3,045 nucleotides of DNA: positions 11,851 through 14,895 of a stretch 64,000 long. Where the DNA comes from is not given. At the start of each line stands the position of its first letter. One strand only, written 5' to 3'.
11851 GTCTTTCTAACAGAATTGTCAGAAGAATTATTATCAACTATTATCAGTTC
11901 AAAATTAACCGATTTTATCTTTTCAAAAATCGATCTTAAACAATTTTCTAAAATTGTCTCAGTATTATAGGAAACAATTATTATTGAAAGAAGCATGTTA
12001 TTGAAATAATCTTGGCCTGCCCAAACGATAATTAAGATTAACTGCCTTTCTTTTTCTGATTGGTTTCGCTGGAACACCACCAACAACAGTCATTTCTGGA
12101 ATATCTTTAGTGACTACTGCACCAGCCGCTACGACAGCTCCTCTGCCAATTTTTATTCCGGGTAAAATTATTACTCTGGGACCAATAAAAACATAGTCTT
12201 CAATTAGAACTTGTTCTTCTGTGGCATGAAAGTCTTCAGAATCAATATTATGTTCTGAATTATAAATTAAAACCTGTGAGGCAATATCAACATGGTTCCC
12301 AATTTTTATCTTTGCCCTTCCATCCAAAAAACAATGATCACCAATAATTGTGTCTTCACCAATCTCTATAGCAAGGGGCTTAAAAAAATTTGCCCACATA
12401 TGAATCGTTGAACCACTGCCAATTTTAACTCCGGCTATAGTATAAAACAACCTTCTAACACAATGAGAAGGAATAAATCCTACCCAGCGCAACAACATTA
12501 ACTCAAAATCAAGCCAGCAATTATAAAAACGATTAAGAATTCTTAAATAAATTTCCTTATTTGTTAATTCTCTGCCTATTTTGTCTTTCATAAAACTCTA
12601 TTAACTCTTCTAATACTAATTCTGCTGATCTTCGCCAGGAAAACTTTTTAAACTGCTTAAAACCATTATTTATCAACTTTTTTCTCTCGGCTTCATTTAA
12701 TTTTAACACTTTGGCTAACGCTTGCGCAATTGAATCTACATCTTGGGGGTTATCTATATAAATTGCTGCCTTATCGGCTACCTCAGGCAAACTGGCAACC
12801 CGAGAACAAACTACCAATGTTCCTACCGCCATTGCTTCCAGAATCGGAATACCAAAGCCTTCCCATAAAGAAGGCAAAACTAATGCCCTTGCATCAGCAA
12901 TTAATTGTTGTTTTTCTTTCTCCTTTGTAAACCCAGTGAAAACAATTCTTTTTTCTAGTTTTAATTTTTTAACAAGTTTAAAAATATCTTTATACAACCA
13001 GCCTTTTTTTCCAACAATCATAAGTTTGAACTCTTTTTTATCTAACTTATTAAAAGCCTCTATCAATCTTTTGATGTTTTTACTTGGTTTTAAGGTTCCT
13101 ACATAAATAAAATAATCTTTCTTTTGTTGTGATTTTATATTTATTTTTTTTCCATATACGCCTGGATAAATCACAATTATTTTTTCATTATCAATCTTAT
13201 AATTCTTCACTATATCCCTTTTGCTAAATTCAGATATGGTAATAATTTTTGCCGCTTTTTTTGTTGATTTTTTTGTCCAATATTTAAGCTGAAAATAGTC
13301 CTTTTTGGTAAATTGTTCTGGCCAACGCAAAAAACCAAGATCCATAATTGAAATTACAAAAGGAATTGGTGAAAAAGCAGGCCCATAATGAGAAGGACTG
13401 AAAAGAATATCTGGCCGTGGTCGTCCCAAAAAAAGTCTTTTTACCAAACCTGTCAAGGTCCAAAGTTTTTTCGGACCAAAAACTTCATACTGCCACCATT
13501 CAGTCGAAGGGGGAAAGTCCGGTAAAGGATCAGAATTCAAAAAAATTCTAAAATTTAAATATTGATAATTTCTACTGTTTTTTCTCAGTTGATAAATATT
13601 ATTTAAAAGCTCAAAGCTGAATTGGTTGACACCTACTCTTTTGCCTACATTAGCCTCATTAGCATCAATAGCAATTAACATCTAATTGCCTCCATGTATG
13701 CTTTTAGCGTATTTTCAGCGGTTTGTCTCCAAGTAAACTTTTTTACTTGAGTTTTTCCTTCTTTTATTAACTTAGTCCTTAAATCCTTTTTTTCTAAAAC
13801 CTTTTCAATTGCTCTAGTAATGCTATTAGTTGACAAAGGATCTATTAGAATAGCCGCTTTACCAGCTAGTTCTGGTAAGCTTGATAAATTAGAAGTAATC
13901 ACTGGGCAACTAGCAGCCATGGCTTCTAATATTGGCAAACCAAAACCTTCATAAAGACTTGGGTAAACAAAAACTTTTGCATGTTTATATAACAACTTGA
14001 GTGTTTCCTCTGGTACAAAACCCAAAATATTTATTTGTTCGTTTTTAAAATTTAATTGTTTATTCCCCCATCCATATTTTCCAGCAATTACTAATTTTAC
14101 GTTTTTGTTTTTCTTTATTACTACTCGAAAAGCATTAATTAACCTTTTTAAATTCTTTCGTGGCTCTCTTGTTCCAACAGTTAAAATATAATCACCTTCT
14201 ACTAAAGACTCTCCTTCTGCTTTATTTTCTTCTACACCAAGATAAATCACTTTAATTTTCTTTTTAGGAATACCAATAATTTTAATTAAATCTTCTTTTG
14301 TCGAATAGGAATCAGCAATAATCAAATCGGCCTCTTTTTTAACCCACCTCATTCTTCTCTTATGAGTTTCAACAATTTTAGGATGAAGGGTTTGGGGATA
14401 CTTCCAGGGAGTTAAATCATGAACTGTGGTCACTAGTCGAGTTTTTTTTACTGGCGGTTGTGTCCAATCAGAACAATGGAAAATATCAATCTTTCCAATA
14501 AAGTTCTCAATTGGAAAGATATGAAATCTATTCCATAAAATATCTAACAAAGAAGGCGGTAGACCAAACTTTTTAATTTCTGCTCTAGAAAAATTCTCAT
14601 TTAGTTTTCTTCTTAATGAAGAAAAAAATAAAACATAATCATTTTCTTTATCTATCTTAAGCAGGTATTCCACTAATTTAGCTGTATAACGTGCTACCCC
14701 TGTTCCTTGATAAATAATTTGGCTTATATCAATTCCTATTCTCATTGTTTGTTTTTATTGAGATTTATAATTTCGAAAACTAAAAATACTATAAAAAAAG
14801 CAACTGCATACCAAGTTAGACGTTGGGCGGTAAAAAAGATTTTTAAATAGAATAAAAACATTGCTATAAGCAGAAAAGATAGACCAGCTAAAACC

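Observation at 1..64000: Entire 64-kb window is one hyper-dense glycosylation island with about 13 GT-C membrane glycosyltransferases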

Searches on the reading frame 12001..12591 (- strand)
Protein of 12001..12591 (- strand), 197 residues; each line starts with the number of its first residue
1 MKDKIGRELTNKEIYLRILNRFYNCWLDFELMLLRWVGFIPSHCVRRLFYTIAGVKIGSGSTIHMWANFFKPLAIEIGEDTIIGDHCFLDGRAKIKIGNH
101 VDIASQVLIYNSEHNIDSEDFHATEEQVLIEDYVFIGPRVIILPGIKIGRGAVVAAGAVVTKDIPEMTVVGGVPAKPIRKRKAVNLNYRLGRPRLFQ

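Call 4: search_protein_families(library=pfam, proteins=[window:12001-12591:-], max_evalue=0.01)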
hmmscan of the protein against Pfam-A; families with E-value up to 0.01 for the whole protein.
window:12001-12591:- (197 aa): 3 families
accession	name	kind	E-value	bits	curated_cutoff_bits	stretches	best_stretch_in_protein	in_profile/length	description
PF00132.30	Hexapep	-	1.9e-16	59.4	27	1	129-162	3-36/36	Bacterial transferase hexapeptide (six repeats)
PF14602.12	Hexapep_2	-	5.3e-11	42.5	27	1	128-162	2-34/34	Hexapeptide repeat of succinyl-transferase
PF25084.1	LbH_EIF2B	-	0.0048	17.3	54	0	76-163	17-102/105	EIF2B subunit epsilon LbH domain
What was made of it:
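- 11998..12591 (-): g10: hexapeptide-repeat O-acetyltransferase (WcaF-like). Hexapep 59.4 bits (call 4).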

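Call 88: search_protein_families(library=ncbifam, proteins=[window:12001-12591:-], max_evalue=0.00001)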
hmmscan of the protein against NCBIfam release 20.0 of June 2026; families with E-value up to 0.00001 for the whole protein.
window:12001-12591:- (197 aa): 35 families (the best 25 are shown)
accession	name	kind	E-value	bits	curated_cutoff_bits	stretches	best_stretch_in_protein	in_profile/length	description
NF007797.0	PRK10502.1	subfamily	4.2e-29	101.5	192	1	25-182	24-180/183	WcaF family extracellular polysaccharide biosynthesis acetyltransferase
NF038307.1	EPS_acetyl_HpsU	equivalog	6.1e-21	74.8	305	1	42-181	39-178/178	hormogonium polysaccharide biosynthesis acetyltransferase HpsU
TIGR03532.1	DapD_Ac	equivalog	8.3e-21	74.7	231.75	1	55-180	99-213/231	2,3,4,5-tetrahydropyridine-2,6-dicarboxylate N-acetyltransferase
NF007240.0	PRK09677.1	equivalog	9.7e-21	74.1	243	1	60-182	51-185/192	putative lipopolysaccharide biosynthesis O-acetyl transferase WbbJ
TIGR03308.1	phn_thr-fam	hypoth_equivalog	4.4e-20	72.4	201.65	1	117-190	96-171/204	phosphonate metabolim protein, transferase hexapeptide repeat family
NF007499.0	PRK10092.1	equivalog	1.3e-19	70.7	314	1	78-180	77-182/183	maltose O-acetyltransferase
NF041874.1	EPS_EpsC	equivalog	1.4e-17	63.9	150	1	62-181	51-167/168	serine O-acetyltransferase EpsC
NF058585.1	HptprglPActTf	PfamEq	3.9e-16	59.1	300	1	94-184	77-163/172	heptaprenylglyceryl phosphate O-acetyltransferase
TIGR04008.1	WcaF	equivalog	6.6e-16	58.7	326.3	1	33-181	31-178/180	colanic acid biosynthesis acetyltransferase WcaF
NF000490.1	chloram_CatB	equivalog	2e-15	56.7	350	1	82-182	58-165/210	type B chloramphenicol O-acetyltransferase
NF000311.1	Vat_ABCDEFH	equivalog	7.7e-15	55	300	1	124-182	107-165/201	Vat family streptogramin A O-acetyltransferase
NF033468.1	stregram_VatI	exception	9.7e-15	54.9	415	1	113-183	98-168/208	streptogramin A O-acetyltransferase Vat(I)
NF007076.0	PRK09527.1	equivalog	1.9e-14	53.6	347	1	55-185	68-189/203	galactoside O-acetyltransferase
TIGR03570.1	NeuD_NnaD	subfamily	2.7e-14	53.2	160.8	1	75-176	100-202/202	NeuD/PglB/VioB family sugar acetyltransferase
NF000504.1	stregram_VatH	exception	3.9e-13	49.8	475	1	109-182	99-172/216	streptogramin A O-acetyltransferase Vat(H)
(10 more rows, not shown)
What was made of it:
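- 11998..12591 (-): NCBIfam WcaF family 101.5 bits (call 88).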

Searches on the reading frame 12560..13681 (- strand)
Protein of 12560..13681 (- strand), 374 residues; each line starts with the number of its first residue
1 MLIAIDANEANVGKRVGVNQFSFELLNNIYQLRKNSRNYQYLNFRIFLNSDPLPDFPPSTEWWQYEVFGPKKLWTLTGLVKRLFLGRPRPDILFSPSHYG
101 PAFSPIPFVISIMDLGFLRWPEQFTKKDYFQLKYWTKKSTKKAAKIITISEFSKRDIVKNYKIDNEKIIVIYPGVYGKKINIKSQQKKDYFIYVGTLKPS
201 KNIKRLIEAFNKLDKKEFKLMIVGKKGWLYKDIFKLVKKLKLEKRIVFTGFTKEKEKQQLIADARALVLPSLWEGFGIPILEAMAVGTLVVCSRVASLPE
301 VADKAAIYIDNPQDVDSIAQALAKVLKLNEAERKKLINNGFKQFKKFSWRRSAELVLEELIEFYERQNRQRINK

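Call 5: search_protein_families(library=pfam, proteins=[window:12560-13681:-], max_evalue=0.01)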
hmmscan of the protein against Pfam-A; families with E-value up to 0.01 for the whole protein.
window:12560-13681:- (374 aa): 6 families
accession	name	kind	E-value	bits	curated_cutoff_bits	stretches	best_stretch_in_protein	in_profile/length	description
PF00534.26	Glycos_transf_1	-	5.1e-37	127.5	26.4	1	183-342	10-171/172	Glycosyl transferases group 1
PF13692.12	Glyco_trans_1_4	-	8.3e-30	104.3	27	1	190-327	3-141/142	Glycosyl transferases group 1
PF13439.12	Glyco_transf_4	-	9.9e-10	39.1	28.5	1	72-175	60-166/170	Glycosyltransferase Family 4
PF20706.3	GT4-conflict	-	2.6e-07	30.4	26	1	185-295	194-313/385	Family 4 Glycosyltransferase in conflict systems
PF13524.12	Glyco_trans_1_2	-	3.7e-07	30.6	25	1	206-355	5-141/144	Glycosyl transferase-like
PF00982.27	Glyco_transf_20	-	0.0053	16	32.5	1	287-349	400-460/473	Glycosyltransferase family 20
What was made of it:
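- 12557..13681 (-): g11: GT4 glycosyltransferase. Glycos_transf_1 127.5 bits (call 5)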

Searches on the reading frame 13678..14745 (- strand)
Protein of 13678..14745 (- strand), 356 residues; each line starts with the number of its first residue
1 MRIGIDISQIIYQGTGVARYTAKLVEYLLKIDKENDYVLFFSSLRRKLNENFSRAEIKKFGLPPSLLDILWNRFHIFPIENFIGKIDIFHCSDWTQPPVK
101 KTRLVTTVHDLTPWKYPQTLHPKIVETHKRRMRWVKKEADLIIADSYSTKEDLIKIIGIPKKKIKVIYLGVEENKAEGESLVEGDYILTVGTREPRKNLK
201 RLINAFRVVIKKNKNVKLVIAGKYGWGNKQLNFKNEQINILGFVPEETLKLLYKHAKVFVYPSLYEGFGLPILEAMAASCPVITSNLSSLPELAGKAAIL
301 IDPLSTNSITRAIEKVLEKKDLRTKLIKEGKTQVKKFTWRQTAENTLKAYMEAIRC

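Call 5: search_protein_families(library=pfam, proteins=[window:13678-14745:-], max_evalue=0.01)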
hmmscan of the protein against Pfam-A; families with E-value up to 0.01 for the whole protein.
window:13678-14745:- (356 aa): 6 families
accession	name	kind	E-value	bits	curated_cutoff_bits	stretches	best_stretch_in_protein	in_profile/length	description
PF00534.26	Glycos_transf_1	-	1e-35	123.3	26.4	1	172-332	3-171/172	Glycosyl transferases group 1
PF13692.12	Glyco_trans_1_4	-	2.5e-28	99.5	27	1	186-318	3-141/142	Glycosyl transferases group 1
PF13439.12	Glyco_transf_4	-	1.3e-17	64.8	28.5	1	16-173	3-168/170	Glycosyltransferase Family 4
PF13524.12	Glyco_trans_1_2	-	2.8e-10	40.7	25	1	208-347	8-143/144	Glycosyl transferase-like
PF20706.3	GT4-conflict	-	4.3e-09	36.3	26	1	109-341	118-380/385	Family 4 Glycosyltransferase in conflict systems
PF13579.12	Glyco_trans_4_4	-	0.003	18.3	29.7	1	86-170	72-158/158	Glycosyl transferase 4-like domain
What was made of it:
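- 13675..14745 (-): g12: GT4 glycosyltransferase. Glycos_transf_1 123.3 bits (call 5)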
